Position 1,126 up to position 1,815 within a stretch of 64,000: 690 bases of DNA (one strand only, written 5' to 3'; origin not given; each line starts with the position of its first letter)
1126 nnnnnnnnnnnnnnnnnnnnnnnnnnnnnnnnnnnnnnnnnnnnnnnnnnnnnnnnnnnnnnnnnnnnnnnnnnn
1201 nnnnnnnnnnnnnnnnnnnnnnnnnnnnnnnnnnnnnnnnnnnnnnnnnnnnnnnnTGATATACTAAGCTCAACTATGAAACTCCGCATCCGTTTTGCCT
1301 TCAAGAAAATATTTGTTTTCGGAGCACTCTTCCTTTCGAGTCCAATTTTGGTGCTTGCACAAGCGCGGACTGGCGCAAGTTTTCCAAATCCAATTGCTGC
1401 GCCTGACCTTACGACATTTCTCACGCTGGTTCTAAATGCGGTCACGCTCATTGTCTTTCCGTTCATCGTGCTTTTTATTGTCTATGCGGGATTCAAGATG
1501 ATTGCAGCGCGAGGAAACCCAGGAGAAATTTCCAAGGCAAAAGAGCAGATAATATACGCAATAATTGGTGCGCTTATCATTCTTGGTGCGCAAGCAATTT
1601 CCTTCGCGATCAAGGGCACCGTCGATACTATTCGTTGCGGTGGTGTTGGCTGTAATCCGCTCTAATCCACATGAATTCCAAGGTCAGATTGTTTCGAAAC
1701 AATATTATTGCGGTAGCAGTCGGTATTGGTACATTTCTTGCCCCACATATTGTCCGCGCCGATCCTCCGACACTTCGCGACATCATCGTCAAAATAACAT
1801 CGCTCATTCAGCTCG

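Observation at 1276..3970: Tandem array of seven paralogous two-TM 'pilin-like' (VirB2/TrbC-type) genes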

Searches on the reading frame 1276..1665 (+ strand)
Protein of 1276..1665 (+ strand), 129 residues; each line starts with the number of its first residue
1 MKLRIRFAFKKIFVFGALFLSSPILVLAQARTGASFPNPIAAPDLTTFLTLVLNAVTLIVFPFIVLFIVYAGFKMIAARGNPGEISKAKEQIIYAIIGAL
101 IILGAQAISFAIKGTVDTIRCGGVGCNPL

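Call 3: search_protein_families(library=pfam, proteins=[window:1276-1665:+], max_evalue=1)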
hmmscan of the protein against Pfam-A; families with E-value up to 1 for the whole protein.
window:1276-1665:+ (129 aa): 3 families
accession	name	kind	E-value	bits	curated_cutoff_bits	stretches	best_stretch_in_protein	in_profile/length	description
PF18895.5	T4SS_pilin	-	9.2e-13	48.5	26.6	1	45-108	5-67/71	Type IV secretion system pilin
PF04956.18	TrbC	-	1.9e-06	28.4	27.9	1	15-108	19-94/98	TrbC/VIRB2 pilin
PF08776.16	VASP_tetra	-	0.085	12.9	25.8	1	84-98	18-32/36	VASP tetramerisation domain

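Call 9: find_homologous_proteins(query=A1, max_evalue=0.001)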
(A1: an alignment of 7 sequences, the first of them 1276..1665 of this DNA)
Query A1 (7 sequences) (129 aa, profile of the alignment): 47 proteins with E <= 0.001 among 2844 candidates.
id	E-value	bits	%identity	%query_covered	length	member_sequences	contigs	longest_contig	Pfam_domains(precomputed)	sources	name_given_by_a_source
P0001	2.9e-43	165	35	20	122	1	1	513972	PF18895.6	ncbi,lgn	-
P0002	2.4e-35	139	28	44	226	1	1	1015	PF18920.6,PF18895.6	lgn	-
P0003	4.7e-34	135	-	-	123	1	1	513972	-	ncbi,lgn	-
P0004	1.2e-29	121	100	100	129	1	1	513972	PF18895.6,PF04956.19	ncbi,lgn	-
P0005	2.9e-29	119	-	-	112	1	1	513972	-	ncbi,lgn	-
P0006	3.7e-28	116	-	-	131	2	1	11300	-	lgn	-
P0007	1.0e-25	108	19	44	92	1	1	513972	PF18895.6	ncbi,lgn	-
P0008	2.8e-22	97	23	54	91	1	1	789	PF18895.6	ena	-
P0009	3.8e-21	93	-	-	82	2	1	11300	PF18895.6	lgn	-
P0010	8.8e-21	92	-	-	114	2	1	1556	PF18895.6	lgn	-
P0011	9.4e-21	92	73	95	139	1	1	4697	PF18895.6,PF04956.19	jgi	jgi:hypothetical protein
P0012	1.7e-20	91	76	91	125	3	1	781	PF18895.6,PF04956.19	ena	-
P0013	5.3e-20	90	-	-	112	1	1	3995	PF18895.6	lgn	-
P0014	1.5e-19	88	29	42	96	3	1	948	PF18895.6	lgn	-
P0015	1.7e-19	88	26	73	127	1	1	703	PF18895.6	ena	-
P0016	3.0e-19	87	21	26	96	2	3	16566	PF18895.6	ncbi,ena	-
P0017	5.2e-19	86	21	51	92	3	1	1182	PF18895.6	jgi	jgi:hypothetical protein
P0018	5.8e-19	86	23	64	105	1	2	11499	PF18895.6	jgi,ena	-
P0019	1.5e-18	85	29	19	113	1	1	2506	PF18895.6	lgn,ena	-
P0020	1.9e-18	85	24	29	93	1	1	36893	PF18895.6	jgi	jgi:TRAP-type C4-dicarboxylate transport system permease small subunit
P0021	3.1e-18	84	19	33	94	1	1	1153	PF18895.6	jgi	jgi:hypothetical protein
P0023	2.4e-17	81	74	67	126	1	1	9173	PF18895.6,PF04956.19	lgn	-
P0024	5.2e-17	80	82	78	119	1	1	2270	PF18895.6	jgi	jgi:TRAP-type mannitol/chloroaromatic compound transport system permease small subunit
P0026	1.2e-16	79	-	-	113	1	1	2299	PF18895.6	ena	-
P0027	3.3e-16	77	17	33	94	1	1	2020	PF18895.6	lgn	-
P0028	3.0e-15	74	31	42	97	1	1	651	PF18895.6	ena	-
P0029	5.5e-15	73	61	95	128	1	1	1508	PF18895.6,PF04956.19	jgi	jgi:hypothetical protein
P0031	4.1e-14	71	-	-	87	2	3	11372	PF18895.6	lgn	-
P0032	6.0e-14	70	19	57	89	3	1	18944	PF18895.6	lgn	-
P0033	1.1e-13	69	-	-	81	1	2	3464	PF18895.6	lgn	-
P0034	4.3e-13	67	31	60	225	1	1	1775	PF18895.6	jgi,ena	-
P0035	6.8e-13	67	-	-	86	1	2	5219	PF18895.6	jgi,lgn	jgi:uncharacterized membrane protein YidH (DUF202 family)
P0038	5.6e-11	60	-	-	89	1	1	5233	PF18895.6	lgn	-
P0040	2.0e-9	55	46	94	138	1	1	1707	PF18895.6,PF04956.19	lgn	-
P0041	3.4e-7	48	47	33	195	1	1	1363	PF18895.6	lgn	-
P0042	5.7e-6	44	25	62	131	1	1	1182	PF18895.6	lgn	-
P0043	6.4e-6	44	42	67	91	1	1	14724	PF18895.6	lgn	-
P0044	3.4e-5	42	46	81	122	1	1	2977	PF18895.6,PF04956.19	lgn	-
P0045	1.4e-4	40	24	50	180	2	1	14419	PF18895.6,PF04956.19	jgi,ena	-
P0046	7.4e-4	37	42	71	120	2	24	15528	PF18895.6,PF04956.19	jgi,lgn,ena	-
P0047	7.5e-4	37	38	35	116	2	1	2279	PF18895.6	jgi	-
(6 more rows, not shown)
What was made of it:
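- Some JGI homologues carry unrelated automatic names such as TRAP small permease or YidH (call 9).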

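Call 11: find_encoding_contigs(protein=P0004, flank=10000, max_places=4)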
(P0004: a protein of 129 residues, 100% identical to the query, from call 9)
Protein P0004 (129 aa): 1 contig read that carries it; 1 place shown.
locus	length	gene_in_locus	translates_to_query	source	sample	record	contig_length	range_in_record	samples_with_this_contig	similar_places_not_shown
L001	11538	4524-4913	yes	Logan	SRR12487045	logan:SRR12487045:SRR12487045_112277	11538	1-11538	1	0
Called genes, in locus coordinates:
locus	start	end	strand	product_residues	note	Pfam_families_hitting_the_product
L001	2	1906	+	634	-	?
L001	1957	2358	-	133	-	-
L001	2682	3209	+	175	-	PF01209:Ubie_methyltran, PF01728:FtsJ (faint), PF13847:Methyltransf_31, PF08241:Methyltransf_11, PF08242:Methyltransf_12, PF13649:Methyltransf_25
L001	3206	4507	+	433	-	PF01547:SBP_bac_1, PF13416:SBP_bac_8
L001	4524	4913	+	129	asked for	PF04956:TrbC (weak), PF18895:T4SS_pilin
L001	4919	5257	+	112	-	-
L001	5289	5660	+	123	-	-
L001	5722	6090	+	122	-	PF18895:T4SS_pilin (weak)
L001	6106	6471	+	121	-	PF18895:T4SS_pilin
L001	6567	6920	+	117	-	PF18895:T4SS_pilin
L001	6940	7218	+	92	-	PF18895:T4SS_pilin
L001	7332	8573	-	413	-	-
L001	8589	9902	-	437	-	PF01145:Band_7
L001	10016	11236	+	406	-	PF14378:PAP2_3, PF01569:PAP2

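Call 17: search_protein_families(library=pfam, proteins=[L001:2-1906:+], max_evalue=0.01)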
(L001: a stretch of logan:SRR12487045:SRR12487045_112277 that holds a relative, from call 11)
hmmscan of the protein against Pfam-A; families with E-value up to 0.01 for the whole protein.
L001:2-1906:+ (634 aa): 2 families
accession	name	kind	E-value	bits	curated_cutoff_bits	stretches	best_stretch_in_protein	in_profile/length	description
PF00521.26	DNA_topoisoIV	-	4.4e-78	263.5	31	1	1-293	146-430/432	DNA gyrase/topoisomerase IV, subunit A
PF03989.18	DNA_gyraseA_C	-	3.1e-71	235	27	6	588-633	1-46/48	DNA gyrase C-terminal domain, beta-propeller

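Call 30: search_solved_structures(query=A1, max_evalue=10, show_alignments=2)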
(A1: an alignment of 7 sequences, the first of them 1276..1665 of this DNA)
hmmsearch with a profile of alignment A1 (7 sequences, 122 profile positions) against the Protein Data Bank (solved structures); distinct sequences matched with E-value up to 10: 1.
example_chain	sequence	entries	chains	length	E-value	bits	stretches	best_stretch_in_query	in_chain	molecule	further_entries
9m4f_F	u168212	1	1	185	0.52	13.7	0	53-100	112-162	PsaF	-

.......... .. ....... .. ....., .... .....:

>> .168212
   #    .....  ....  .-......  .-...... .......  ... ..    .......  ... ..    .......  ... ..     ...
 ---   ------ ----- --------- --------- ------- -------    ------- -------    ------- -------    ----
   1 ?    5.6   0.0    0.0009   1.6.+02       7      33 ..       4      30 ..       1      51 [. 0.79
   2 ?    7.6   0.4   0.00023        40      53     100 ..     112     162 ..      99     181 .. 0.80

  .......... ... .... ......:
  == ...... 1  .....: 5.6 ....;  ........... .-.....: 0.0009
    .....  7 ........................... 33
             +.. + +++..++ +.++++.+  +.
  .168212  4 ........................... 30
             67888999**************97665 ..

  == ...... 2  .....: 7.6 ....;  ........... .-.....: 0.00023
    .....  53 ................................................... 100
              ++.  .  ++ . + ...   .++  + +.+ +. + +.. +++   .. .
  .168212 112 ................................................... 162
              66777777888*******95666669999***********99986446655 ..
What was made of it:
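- Tried and rejected: A profile search of PDB sequences found nothing relevant (best hit PsaF, E 0.5; call 30).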

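Call 31: search_solved_structures(query=L001:3206-4507:+, max_evalue=0.001)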
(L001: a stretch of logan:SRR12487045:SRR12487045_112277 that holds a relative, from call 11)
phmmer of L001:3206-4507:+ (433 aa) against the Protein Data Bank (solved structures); distinct sequences matched with E-value up to 0.001: 6.
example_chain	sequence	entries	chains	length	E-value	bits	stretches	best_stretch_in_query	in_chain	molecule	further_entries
4r9f_A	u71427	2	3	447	7.3e-11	44.8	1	83-340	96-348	MBP1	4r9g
4qrz_A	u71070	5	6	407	1.1e-09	40.9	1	58-231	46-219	ABC-TYPE SUGAR TRANSPORTER | ABC transporter, substrate binding protein (Sugar)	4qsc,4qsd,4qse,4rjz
5ci5_A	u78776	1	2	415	5.4e-08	35.3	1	40-370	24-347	Extracellular solute-binding protein family 1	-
3quf_A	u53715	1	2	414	8.9e-06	28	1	41-182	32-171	Extracellular solute-binding protein, family 1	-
6rjy_A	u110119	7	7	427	0.00021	23.5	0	75-188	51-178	Arabino-oligosaccharids-binding protein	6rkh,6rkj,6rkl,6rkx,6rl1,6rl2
5ysb_A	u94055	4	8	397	0.0004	22.6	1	41-184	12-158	Lin1841 protein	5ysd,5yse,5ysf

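Call 47: find_encoding_contigs(protein=P0020, flank=10000, max_places=2)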
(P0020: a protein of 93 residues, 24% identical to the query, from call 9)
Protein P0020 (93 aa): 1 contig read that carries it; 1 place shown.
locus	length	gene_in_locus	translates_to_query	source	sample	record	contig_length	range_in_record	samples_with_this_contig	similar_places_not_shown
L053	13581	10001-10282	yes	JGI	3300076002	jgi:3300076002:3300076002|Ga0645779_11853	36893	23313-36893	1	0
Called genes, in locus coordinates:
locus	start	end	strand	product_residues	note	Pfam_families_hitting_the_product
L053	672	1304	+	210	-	PF13483:Lactamase_B_3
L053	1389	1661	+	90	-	-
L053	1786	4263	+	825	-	PF00521:DNA_topoisoIV, PF03989:DNA_gyraseA_C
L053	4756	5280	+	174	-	PF01135:PCMT, PF13489:Methyltransf_23 (weak), PF01209:Ubie_methyltran, PF01728:FtsJ, PF13847:Methyltransf_31, PF08241:Methyltransf_11, PF08242:Methyltransf_12, PF13649:Methyltransf_25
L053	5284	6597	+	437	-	PF01547:SBP_bac_1, PF13416:SBP_bac_8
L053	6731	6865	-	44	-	-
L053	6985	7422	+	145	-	-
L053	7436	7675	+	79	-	-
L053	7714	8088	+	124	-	PF18895:T4SS_pilin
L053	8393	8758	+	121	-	PF18895:T4SS_pilin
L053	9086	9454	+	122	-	PF18895:T4SS_pilin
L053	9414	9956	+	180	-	PF18895:T4SS_pilin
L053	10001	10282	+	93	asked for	PF18895:T4SS_pilin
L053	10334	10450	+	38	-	-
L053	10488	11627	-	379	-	-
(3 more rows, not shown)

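Call 48: find_encoding_contigs(protein=P0046, flank=10000, max_places=3)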
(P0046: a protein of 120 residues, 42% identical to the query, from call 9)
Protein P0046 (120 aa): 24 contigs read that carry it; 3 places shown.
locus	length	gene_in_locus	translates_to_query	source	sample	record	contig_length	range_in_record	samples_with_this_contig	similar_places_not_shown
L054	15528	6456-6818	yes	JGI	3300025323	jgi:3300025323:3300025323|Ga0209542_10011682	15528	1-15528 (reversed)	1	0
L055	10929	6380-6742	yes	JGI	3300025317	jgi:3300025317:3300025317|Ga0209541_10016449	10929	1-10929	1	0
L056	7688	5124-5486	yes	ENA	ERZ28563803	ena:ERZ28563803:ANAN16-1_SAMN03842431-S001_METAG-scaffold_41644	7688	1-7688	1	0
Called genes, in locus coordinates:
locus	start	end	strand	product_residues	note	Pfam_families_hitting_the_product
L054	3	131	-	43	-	?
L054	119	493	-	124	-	PF01219:DAGK_prokar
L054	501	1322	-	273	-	PF02535:Zip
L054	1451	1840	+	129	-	-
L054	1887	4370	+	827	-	PF00521:DNA_topoisoIV, PF03989:DNA_gyraseA_C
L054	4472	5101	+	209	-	PF13489:Methyltransf_23, PF01209:Ubie_methyltran, PF13847:Methyltransf_31, PF13649:Methyltransf_25, PF08241:Methyltransf_11, PF08242:Methyltransf_12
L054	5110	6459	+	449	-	PF01547:SBP_bac_1, PF13416:SBP_bac_8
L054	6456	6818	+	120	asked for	PF04956:TrbC (weak), PF18895:T4SS_pilin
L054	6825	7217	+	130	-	-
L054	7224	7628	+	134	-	-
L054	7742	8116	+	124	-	PF18895:T4SS_pilin (weak)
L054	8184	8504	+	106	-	-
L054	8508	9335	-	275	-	PF01063:Aminotran_4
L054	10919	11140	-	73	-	PF02033:RBFA (weak)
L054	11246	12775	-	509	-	PF00009:GTP_EFTU, PF01926:MMR_HSR1, PF03193:RsgA_GTPase (faint), PF22042:EF-G_D2, PF11987:IF-2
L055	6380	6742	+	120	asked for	PF04956:TrbC (weak), PF18895:T4SS_pilin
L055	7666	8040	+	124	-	PF18895:T4SS_pilin (weak)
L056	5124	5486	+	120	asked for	PF04956:TrbC (weak), PF18895:T4SS_pilin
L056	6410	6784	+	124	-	PF18895:T4SS_pilin (weak)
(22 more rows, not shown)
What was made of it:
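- On TrbC/VirB2 conjugative pilin (PF04956): Orthologues of gene 1 in other contigs give 'weak' TrbC hits (calls 9, 48).
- Gene-1 orthologues repeatedly also hit TrbC (calls 9, 48).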

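Call 49: find_homologous_proteins(query=L001:3206-4507:+, max_evalue=1e-10)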
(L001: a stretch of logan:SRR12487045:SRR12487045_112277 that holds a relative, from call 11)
Query L001:3206-4507:+ (433 aa): 1105 proteins with E <= 1e-10 among 8000 candidates; the best 120 are listed.
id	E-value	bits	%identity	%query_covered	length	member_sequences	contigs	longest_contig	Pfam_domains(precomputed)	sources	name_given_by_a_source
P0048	5.7e-285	963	100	100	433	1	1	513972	PF13416.12,PF01547.31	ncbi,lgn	-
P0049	2.0e-247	839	87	100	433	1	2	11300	PF13416.12,PF01547.31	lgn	-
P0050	2.7e-190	651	69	99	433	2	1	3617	PF13416.12,PF01547.31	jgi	jgi:ABC-type glycerol-3-phosphate transport system substrate-binding protein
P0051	3.0e-185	634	67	97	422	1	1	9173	PF13416.12,PF01547.31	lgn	-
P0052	4.0e-166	571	60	100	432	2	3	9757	PF13416.12,PF01547.31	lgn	-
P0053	5.1e-124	432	48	99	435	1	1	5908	PF13416.12,PF01547.31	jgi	-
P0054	1.7e-122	427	47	99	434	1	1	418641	PF13416.12,PF01547.31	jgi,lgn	jgi:multiple sugar transport system substrate-binding protein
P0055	3.7e-122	426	47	100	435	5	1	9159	PF13416.12,PF01547.31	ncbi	ncbi:MAG TPA: extracellular solute-binding protein [Candidatus Paceibacterota bacterium]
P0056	1.0e-120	422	46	100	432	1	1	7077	PF13416.12,PF01547.31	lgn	-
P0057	1.4e-120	421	46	100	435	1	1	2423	PF13416.12,PF01547.31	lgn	-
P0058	1.8e-120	421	47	98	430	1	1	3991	PF13416.12,PF01547.31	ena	-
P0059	8.6e-120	418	47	97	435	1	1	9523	PF13416.12,PF01547.31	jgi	-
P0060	1.5e-117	411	46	99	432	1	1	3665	PF13416.12,PF01547.31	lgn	-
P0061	7.7e-117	409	44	100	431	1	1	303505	PF13416.12,PF01547.31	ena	-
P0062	1.8e-116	408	46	100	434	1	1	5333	PF13416.12,PF01547.31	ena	-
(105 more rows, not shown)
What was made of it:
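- The SBP is strongly conserved, with more than 1,100 homologues and about 43-47% identity across the class (call 49).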
